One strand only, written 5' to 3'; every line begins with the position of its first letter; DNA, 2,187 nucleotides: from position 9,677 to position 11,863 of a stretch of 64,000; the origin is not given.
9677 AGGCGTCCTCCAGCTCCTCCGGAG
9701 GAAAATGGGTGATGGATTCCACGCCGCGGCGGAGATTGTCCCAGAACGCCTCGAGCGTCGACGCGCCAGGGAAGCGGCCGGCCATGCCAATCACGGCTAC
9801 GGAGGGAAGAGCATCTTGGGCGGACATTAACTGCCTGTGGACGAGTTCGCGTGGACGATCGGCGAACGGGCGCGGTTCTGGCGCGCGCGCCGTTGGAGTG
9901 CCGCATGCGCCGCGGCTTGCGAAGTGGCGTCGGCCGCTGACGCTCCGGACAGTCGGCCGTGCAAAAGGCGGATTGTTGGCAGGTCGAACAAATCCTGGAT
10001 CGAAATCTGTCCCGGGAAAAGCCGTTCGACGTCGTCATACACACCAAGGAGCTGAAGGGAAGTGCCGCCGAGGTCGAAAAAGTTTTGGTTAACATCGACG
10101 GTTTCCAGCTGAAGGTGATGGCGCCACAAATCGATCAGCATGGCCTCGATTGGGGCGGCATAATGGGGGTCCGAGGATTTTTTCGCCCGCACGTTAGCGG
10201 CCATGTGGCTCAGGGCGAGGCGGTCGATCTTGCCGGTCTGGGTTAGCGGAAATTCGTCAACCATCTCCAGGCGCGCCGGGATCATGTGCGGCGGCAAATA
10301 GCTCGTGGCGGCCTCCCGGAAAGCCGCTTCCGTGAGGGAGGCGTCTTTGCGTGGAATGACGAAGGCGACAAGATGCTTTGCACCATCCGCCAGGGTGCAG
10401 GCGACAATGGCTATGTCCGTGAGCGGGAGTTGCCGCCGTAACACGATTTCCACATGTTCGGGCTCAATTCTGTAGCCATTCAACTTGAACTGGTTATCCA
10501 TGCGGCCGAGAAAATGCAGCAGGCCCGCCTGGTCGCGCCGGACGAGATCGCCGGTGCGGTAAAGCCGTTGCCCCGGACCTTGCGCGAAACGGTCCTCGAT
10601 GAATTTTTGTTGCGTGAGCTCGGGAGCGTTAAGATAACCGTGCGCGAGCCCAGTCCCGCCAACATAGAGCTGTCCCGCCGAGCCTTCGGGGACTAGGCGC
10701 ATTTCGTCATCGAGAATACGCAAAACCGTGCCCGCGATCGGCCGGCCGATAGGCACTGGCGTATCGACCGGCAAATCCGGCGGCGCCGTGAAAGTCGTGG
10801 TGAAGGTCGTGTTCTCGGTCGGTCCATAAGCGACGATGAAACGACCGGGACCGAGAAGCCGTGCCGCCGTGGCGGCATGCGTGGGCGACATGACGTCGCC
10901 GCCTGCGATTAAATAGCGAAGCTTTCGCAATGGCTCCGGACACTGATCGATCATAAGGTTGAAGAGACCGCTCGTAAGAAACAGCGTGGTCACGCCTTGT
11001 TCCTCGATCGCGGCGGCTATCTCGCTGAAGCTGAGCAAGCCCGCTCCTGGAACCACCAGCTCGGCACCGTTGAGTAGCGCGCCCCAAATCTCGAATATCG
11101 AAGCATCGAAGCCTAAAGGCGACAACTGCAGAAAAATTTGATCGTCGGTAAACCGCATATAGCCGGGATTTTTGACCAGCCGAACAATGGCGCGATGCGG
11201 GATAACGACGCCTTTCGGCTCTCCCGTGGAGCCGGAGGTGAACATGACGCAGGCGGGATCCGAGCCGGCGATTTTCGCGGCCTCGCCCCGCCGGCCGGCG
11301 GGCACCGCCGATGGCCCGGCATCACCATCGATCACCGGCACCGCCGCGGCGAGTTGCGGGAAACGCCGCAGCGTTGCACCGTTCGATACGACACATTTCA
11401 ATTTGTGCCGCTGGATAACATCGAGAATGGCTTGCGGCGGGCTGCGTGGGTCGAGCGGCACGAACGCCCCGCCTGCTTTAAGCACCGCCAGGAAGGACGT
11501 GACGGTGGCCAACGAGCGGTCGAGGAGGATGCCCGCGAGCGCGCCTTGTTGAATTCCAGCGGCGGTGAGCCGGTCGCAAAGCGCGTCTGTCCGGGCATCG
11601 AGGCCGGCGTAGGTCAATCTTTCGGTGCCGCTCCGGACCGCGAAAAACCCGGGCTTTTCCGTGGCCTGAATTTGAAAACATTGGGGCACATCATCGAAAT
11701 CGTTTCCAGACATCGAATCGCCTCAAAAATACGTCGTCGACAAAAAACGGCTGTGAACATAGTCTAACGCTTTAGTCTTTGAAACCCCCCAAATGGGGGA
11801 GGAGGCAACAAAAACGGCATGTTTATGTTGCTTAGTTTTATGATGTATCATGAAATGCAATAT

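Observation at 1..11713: Hybrid NRPS-PKS assembly line with an in-line beta-aminotransferase, primed by an amino-acid A-PCP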

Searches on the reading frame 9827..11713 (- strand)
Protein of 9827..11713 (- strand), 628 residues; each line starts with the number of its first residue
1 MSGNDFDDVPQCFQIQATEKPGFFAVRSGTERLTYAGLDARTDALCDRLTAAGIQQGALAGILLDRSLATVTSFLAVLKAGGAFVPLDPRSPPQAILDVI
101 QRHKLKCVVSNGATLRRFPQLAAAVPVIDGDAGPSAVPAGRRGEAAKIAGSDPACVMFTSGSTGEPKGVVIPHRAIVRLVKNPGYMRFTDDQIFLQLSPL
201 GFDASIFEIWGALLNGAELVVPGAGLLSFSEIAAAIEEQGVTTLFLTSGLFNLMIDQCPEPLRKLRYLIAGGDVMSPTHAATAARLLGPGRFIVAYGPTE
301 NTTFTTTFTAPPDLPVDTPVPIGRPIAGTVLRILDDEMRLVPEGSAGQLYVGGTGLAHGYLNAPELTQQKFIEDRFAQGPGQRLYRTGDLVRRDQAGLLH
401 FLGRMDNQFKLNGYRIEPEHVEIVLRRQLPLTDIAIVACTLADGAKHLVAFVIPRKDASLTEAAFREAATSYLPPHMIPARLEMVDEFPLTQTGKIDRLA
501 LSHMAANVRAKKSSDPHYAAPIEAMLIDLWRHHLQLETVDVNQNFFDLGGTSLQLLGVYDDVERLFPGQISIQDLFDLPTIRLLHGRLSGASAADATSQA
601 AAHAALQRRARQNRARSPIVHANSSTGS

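Call 6: search_protein_families(library=pfam, proteins=[window:9827-11713:-], max_evalue=0.001)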
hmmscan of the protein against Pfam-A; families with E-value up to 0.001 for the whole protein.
window:9827-11713:- (628 aa): 3 families
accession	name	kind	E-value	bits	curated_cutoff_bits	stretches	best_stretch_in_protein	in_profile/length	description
PF00501.34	AMP-binding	-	4e-75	253.5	29.9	1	13-361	1-384/384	AMP-binding enzyme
PF00550.31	PP-binding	-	1.4e-08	35.3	20.8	1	527-584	4-63/67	Phosphopantetheine attachment site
PF13193.12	AMP-binding_C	-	2e-07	32.3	24.5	1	421-495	2-76/76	AMP-binding enzyme C-terminal domain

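Call 23: search_protein_families(library=ncbifam, proteins=[window:9827-11713:-], max_evalue=0.001)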
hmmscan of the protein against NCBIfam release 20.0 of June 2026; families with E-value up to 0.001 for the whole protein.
window:9827-11713:- (628 aa): 105 families (the best 25 are shown)
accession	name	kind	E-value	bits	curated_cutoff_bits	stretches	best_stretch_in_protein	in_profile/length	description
NF047350.1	aureusi_NRPS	equivalog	5.6e-112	375.1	2500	1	8-589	414-976/2373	aureusimine non-ribosomal peptide synthetase AusA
TIGR01733.1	AA-adenyl-dom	subfamily_domain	2e-110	369.4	317.4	1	34-433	1-405/409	amino acid adenylation domain-containing protein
NF038078.1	NRPS_MxcG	equivalog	1.8e-100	337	2300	1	9-605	458-1058/1442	myxochelin non-ribosomal peptide synthetase MxcG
NF004282.0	PRK05691.1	subfamily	9.9e-98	327.2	4090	1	10-589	2191-2776/4334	non-ribosomal peptide synthase/polyketide synthase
NF041803.1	NRPS_SolG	exception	6.5e-97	325.3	2200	1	11-586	565-1153/1163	solanimycin non-ribosomal peptide synthetase SolG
NF007605.2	PRK10252.1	equivalog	3.5e-67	226.9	2400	1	16-571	463-1024/1292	enterobactin non-ribosomal peptide synthetase EntF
TIGR03098.1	ligase_PEP_1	hypoth_equivalog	3.8e-65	220.3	592.35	1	15-502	8-515/517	acyl-CoA ligase (AMP-forming), exosortase A system-associated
NF003417.0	PRK04813.1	subfamily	6.2e-65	219.7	476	1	15-502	11-500/505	D-alanine--poly(phosphoribitol) ligase subunit DltA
TIGR01734.1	D-ala-DACP-lig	equivalog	9.1e-61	205.9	559.85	1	14-503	7-500/504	D-alanine--poly(phosphoribitol) ligase subunit DltA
NF004837.0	PRK06187.1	subfamily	2.1e-54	184.7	476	1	9-508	10-525/531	long-chain-fatty-acid--CoA ligase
NF052269.1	Staph_lig_FadD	equivalog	1.6e-44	152.1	650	1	31-508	26-496/499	long-chain-fatty-acid--CoA ligase FadD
NF004511.1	PRK05852.1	equivalog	4.5e-44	151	650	1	15-503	7-502/505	FadD7 family fatty acid--CoA ligase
TIGR03443.1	alpha_am_amid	equivalog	3.7e-40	137.3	1030.1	3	149-463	412-759/1390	L-aminoadipate-semialdehyde dehydrogenase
NF004822.0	PRK06178.1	equivalog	6.1e-40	137.3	782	2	148-506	210-568/571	acyl-CoA synthetase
NF005801.1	PRK07656.1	equivalog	4.6e-39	134.4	657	1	9-496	3-494/500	FadD3 family acyl-CoA ligase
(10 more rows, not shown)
